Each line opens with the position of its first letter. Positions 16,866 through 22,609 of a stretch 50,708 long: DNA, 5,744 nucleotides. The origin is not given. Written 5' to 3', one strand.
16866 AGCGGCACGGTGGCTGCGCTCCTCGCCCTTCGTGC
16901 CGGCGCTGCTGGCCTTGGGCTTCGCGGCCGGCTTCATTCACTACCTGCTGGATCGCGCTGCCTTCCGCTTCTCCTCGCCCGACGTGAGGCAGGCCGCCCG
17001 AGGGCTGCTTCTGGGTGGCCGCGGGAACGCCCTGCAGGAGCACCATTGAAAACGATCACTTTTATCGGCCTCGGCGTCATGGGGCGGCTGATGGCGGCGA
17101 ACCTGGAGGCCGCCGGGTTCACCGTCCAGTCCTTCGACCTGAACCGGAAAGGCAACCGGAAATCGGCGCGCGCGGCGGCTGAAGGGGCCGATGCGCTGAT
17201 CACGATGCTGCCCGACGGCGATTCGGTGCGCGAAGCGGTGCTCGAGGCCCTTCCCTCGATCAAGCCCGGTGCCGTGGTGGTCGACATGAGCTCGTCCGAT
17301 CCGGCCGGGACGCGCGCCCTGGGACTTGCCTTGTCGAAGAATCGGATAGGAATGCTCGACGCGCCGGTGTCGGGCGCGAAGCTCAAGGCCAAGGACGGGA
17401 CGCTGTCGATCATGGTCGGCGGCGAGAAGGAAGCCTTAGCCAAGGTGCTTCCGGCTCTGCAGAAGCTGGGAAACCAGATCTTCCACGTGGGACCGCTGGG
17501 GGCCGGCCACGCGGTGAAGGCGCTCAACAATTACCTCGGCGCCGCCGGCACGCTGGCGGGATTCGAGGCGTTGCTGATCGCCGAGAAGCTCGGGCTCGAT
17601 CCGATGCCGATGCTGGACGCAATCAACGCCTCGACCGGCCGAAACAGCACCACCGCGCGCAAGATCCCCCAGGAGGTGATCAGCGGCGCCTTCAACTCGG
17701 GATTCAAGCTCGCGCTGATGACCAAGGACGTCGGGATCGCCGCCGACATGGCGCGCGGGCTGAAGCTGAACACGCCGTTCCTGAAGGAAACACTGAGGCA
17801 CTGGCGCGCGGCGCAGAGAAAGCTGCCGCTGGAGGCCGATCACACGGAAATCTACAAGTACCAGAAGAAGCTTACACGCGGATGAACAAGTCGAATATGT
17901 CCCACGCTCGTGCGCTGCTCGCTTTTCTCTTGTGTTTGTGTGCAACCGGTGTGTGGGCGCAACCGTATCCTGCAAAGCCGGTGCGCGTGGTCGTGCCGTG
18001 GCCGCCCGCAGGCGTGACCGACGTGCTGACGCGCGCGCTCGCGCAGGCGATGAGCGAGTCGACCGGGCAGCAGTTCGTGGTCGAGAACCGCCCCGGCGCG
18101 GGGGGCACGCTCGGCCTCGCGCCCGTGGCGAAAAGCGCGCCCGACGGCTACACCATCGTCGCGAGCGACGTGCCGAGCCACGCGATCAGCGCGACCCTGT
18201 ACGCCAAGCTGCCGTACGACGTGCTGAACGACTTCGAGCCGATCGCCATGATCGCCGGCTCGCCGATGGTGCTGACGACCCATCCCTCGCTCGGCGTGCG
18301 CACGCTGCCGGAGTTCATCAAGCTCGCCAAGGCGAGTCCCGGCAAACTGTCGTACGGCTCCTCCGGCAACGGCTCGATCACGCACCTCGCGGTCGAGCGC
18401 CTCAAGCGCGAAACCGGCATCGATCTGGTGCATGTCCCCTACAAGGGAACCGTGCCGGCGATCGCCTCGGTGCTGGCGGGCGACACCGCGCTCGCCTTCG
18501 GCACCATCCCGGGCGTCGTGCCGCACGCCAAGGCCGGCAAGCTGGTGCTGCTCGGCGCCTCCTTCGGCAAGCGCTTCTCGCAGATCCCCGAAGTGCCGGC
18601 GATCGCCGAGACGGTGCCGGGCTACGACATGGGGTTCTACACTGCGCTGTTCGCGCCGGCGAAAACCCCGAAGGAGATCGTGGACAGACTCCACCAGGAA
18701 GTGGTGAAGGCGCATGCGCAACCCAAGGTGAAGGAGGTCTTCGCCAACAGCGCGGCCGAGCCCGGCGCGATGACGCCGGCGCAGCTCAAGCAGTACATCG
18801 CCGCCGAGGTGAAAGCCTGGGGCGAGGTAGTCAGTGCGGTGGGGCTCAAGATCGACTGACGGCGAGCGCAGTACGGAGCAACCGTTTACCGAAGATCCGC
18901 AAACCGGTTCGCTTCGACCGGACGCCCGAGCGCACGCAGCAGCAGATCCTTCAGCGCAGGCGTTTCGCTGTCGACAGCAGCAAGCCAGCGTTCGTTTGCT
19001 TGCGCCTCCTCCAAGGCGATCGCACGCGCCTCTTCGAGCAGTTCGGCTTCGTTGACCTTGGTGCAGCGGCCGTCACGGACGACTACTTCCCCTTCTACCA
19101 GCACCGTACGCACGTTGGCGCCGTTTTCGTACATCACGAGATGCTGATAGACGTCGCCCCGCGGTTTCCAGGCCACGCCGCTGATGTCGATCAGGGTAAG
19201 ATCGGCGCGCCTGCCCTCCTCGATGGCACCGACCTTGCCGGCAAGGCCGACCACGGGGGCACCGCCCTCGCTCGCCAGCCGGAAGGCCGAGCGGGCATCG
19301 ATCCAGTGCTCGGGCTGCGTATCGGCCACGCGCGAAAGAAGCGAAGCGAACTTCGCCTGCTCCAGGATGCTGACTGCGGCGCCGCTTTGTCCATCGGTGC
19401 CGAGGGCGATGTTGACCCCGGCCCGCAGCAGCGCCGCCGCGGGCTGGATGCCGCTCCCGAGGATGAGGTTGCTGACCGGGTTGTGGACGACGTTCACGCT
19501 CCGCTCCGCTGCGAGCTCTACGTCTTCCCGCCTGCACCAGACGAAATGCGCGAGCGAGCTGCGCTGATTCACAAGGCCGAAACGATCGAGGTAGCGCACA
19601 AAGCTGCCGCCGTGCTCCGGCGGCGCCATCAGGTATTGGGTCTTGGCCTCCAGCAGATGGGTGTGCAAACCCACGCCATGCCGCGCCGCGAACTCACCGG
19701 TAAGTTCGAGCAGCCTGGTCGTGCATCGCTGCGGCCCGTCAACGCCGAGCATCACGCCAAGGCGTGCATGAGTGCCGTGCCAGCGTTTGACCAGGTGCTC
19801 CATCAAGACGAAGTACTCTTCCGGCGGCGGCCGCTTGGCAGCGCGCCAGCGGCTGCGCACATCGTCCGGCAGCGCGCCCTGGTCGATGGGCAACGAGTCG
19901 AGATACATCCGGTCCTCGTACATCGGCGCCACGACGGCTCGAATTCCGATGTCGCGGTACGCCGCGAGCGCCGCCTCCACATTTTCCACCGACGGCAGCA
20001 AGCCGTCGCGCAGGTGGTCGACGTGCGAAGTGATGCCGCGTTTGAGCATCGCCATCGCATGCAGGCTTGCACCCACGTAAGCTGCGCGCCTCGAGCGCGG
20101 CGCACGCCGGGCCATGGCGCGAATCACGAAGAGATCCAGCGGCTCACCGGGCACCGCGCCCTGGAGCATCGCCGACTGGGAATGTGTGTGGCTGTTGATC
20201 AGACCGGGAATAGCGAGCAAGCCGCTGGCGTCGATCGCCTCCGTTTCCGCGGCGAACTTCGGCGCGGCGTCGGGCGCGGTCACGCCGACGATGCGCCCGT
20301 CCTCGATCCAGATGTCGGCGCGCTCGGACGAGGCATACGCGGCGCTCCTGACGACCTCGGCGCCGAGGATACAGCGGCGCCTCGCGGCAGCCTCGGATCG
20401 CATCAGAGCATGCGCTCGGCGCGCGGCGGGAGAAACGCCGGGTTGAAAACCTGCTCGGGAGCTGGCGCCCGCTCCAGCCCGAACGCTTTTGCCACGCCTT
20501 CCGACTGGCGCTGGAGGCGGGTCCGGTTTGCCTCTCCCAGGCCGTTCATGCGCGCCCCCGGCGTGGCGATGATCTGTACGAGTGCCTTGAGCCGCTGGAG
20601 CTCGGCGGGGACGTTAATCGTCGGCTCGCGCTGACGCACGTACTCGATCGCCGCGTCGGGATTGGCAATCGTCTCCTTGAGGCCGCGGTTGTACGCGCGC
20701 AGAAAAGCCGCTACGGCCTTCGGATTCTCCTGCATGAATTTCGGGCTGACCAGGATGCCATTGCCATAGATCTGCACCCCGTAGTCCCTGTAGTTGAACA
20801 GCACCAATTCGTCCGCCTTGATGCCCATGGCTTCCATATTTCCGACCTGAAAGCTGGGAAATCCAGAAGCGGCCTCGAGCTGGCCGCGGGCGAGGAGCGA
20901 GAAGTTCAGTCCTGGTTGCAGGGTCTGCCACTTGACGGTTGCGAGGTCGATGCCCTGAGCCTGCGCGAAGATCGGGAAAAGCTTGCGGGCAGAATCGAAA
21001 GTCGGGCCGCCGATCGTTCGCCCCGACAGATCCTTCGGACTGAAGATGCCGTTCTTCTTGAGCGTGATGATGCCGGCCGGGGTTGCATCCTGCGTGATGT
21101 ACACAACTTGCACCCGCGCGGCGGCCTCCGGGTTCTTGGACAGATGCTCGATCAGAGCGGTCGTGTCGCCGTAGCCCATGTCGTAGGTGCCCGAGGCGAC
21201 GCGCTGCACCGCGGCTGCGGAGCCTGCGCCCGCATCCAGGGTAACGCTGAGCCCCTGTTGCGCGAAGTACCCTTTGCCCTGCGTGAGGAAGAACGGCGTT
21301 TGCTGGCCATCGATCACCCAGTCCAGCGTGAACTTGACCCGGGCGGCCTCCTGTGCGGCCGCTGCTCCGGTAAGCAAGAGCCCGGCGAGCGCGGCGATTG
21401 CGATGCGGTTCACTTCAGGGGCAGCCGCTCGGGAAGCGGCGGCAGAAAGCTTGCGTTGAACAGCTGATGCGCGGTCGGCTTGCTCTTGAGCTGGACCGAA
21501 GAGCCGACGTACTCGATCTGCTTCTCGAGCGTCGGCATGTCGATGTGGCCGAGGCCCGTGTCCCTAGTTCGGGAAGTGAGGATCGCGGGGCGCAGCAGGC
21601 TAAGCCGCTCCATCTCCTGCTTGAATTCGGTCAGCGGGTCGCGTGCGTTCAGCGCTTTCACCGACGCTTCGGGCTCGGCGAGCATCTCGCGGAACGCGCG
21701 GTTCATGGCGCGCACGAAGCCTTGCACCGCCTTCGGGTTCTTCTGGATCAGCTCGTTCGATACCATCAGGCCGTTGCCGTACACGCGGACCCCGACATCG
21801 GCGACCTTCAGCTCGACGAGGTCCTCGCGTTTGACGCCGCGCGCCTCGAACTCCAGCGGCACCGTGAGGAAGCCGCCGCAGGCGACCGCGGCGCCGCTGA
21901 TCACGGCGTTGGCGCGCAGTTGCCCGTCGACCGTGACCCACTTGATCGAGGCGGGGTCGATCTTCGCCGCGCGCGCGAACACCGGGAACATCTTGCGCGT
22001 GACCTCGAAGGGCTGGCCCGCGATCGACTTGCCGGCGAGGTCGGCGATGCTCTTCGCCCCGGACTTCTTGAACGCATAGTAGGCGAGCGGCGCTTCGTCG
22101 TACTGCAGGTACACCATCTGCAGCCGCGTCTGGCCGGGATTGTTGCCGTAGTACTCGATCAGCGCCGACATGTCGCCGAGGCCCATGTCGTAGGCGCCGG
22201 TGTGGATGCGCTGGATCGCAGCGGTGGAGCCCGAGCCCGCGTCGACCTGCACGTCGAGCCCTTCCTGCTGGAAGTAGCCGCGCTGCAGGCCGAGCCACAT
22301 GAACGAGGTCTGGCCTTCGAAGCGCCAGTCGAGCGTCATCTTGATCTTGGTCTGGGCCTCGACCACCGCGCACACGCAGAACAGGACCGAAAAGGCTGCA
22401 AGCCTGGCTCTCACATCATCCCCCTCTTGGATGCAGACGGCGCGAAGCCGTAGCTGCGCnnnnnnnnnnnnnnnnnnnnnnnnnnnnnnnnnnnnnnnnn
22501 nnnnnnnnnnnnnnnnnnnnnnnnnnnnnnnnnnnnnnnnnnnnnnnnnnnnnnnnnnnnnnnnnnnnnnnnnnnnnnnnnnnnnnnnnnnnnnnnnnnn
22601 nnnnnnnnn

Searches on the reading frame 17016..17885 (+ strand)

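Call 12: search_protein_families(library=pfam, proteins=[window:17016-17885:+], max_evalue=0.001)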
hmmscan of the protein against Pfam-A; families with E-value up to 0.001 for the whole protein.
window:17016-17885:+ (289 aa): 4 families
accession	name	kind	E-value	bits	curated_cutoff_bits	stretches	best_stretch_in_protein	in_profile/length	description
PF03446.21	NAD_binding_2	-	7.4e-39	133.8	21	1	13-159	1-161/161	NAD binding domain of 6-phosphogluconate dehydrogenase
PF14833.11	NAD_binding_11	-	1.4e-35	122.6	30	1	162-282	1-121/122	NAD-binding of NADP-dependent 3-hydroxyisobutyrate dehydrogenase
PF02826.25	2-Hacid_dh_C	-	1.9e-05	24.5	25.1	1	12-113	37-148/178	D-isomer specific 2-hydroxyacid dehydrogenase, NAD binding domain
PF02737.24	3HCDH_N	-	0.00085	19.7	22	0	13-60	1-48/180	3-hydroxyacyl-CoA dehydrogenase, NAD binding domain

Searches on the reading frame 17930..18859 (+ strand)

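Call 12: search_protein_families(library=pfam, proteins=[window:17930-18859:+], max_evalue=0.001)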
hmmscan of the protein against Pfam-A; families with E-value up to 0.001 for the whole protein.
window:17930-18859:+ (309 aa): 1 family
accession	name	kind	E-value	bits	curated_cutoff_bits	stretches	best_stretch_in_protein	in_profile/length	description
PF03401.19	TctC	-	6.2e-70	236.3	27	1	34-306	2-274/274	Tripartite tricarboxylate transporter family receptor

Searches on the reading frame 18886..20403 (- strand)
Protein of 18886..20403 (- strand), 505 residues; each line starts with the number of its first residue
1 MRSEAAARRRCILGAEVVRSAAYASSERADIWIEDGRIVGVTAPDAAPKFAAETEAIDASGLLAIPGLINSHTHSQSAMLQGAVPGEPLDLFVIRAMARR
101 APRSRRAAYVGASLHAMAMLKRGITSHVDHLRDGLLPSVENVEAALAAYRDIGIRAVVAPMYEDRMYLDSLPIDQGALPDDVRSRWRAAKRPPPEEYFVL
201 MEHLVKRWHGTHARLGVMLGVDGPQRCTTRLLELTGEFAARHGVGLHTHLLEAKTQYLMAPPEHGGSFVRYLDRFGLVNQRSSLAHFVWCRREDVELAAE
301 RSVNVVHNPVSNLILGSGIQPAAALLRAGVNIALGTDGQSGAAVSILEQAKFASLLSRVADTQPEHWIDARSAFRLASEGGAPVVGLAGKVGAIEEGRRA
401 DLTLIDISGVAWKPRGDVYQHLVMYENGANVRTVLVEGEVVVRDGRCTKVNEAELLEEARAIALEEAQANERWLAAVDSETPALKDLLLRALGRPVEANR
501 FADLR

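Call 12: search_protein_families(library=pfam, proteins=[window:18886-20403:-], max_evalue=0.001)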
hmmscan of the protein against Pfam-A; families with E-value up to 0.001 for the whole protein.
window:18886-20403:- (505 aa): 2 families
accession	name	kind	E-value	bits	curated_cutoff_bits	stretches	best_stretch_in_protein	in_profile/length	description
PF01979.26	Amidohydro_1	-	6.7e-48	164.1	25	1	64-441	2-345/345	Amidohydrolase family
PF07969.17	Amidohydro_3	-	3.2e-17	63.6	29.7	1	298-442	328-472/472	Amidohydrolase family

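Call 37: search_protein_families(library=ncbifam, proteins=[window:18886-20403:-], max_evalue=0.00001)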
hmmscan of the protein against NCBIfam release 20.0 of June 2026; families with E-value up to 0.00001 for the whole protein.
window:18886-20403:- (505 aa): 41 families (the best 25 are shown)
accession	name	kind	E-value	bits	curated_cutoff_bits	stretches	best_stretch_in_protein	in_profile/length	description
NF005557.0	PRK07228.1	equivalog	3.3e-65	220.5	522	1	12-465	5-436/445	5'-deoxyadenosine deaminase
NF004701.0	PRK06038.1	equivalog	1.9e-64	218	609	2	203-465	164-425/432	N-ethylammeline chlorohydrolase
NF006055.0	PRK08203.1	equivalog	2.2e-57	194.6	532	1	21-464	17-448/455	8-oxoguanine deaminase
NF006252.0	PRK08393.1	equivalog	5e-56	190.5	617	2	214-463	173-420/424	N-ethylammeline chlorohydrolase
NF006549.0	PRK09045.1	equivalog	1.5e-54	185.3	540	2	195-461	169-434/444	TRZ/ATZ family hydrolase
NF004995.0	PRK06380.1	subfamily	6.2e-43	147.3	567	2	214-456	170-413/418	metal-dependent hydrolase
NF005540.0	PRK07203.1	equivalog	2e-41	142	444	1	21-464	14-436/444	putative aminohydrolase SsnA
NF006056.0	PRK08204.1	subfamily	9.8e-41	139.9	391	2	266-461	231-435/449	hypothetical protein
NF009059.0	PRK12393.1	equivalog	3.5e-40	138.1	543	1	23-463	23-452/460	amidohydrolase family protein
TIGR03314.1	Se_ssnA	subfamily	4.7e-40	137.8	455.5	1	18-464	10-435/441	putative selenium metabolism protein SsnA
NF012037.0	PRK15493.1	equivalog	1e-38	133.3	779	1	202-460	169-427/435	bifunctional S-methyl-5'-thioadenosine deaminase/S-adenosylhomocysteine deaminase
TIGR02967.1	guan_deamin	equivalog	4.3e-37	128.1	375.4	1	201-408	158-363/401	guanine deaminase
NF006681.0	PRK09229.1-2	equivalog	7.7e-36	123.8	362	1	26-457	19-442/451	formimidoylglutamate deiminase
NF005211.0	PRK06687.1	equivalog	3e-34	118.5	703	1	215-450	181-417/419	TRZ/ATZ family protein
NF006679.0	PRK09228.1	subfamily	3.8e-32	111.6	351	1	20-408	23-388/433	guanine deaminase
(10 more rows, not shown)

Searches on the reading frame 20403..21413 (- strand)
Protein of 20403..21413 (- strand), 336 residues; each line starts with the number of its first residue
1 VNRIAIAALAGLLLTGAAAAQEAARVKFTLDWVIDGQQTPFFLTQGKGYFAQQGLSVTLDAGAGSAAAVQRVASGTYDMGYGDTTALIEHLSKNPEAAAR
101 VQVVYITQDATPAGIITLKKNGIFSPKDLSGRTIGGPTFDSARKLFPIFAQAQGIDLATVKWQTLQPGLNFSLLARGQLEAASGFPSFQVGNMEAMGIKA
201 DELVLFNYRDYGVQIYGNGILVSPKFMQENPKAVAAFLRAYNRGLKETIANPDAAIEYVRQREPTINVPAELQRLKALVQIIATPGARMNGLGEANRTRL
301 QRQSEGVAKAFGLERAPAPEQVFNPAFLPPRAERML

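Call 12: search_protein_families(library=pfam, proteins=[window:20403-21413:-], max_evalue=0.001)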
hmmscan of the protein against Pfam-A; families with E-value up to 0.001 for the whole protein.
window:20403-21413:- (336 aa): 3 families
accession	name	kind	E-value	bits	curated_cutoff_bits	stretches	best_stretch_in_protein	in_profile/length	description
PF09084.16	NMT1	-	7.4e-39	134.3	20.5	1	37-255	3-216/216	NMT1/THI5 like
PF13379.11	NMT1_2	-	2.9e-05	24.4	24.7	1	29-88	9-67/252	NMT1-like family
PF12974.12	Phosphonate-bd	-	0.00015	21.7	27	0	54-243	28-218/242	ABC transporter, phosphonate, periplasmic substrate-binding protein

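Call 37: search_protein_families(library=ncbifam, proteins=[window:20403-21413:-], max_evalue=0.00001)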
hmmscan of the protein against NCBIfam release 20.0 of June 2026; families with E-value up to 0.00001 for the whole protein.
window:20403-21413:- (336 aa): 2 families
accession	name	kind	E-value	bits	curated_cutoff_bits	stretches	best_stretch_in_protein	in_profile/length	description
TIGR01728.1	SsuA_fam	subfamily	4.2e-17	62.3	163.5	1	38-263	11-231/290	aliphatic sulfonate ABC transporter substrate-binding protein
TIGR01729.1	taurine_ABC_bnd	equivalog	9.7e-09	35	304.25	1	65-255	37-220/300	taurine ABC transporter substrate-binding protein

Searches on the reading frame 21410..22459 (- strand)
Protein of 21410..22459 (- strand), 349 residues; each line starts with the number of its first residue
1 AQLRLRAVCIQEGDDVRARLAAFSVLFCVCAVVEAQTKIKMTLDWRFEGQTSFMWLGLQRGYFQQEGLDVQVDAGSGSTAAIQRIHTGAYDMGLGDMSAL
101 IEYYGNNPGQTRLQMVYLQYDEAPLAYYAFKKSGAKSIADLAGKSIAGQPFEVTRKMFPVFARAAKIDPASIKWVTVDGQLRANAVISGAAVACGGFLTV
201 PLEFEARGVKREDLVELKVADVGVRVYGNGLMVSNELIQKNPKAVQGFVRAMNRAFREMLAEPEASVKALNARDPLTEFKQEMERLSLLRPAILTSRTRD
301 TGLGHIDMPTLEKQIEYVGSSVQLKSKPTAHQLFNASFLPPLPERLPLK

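Call 12: search_protein_families(library=pfam, proteins=[window:21410-22459:-], max_evalue=0.001)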
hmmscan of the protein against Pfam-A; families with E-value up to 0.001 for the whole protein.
window:21410-22459:- (349 aa): 2 families
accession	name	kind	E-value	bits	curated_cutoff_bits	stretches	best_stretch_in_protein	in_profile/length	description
PF09084.16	NMT1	-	3.5e-31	109.2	20.5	1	54-265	7-215/216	NMT1/THI5 like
PF13379.11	NMT1_2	-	0.0001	22.6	24.7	0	59-101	26-70/252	NMT1-like family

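Call 37: search_protein_families(library=ncbifam, proteins=[window:21410-22459:-], max_evalue=0.00001)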
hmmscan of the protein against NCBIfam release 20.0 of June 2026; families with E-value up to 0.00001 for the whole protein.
window:21410-22459:- (349 aa): 1 family
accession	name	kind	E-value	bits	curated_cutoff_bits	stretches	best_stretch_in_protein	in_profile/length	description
TIGR01728.1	SsuA_fam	subfamily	1e-11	44.6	163.5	1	55-300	15-259/290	aliphatic sulfonate ABC transporter substrate-binding protein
